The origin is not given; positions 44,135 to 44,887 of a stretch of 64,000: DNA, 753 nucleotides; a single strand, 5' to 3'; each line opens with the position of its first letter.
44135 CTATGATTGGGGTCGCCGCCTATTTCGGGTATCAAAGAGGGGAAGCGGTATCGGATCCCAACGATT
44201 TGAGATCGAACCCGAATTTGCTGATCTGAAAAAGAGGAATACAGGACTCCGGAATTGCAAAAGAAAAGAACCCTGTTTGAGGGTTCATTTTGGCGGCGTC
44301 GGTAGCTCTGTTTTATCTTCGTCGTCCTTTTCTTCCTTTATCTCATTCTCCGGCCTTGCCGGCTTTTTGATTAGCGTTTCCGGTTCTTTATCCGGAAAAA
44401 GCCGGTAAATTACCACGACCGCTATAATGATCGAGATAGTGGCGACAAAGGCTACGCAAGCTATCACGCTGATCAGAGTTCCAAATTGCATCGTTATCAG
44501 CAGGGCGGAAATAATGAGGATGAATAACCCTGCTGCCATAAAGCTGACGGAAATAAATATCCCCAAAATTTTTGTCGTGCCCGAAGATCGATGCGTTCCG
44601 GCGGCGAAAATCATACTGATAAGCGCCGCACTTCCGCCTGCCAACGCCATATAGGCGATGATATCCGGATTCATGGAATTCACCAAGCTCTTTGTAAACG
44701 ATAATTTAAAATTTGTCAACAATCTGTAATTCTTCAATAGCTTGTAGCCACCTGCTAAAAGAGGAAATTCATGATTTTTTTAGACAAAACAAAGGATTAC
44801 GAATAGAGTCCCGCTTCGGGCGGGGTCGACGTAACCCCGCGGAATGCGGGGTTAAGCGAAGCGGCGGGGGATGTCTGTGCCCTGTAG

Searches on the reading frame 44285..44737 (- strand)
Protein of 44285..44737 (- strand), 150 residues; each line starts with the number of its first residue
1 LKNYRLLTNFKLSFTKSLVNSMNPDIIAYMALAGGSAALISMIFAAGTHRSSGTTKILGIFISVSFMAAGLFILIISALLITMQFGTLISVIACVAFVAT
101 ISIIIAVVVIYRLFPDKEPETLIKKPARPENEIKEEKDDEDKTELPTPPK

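Call 63: search_protein_families(library=pfam, proteins=[window:44285-44737:-], max_evalue=0.01)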
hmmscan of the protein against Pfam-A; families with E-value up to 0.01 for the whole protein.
window:44285-44737:- (150 aa): 1 family
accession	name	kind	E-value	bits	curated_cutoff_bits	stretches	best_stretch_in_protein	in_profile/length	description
PF03419.18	Peptidase_U4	-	0.004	16.9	28.4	1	36-106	68-135/284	Sporulation factor SpoIIGA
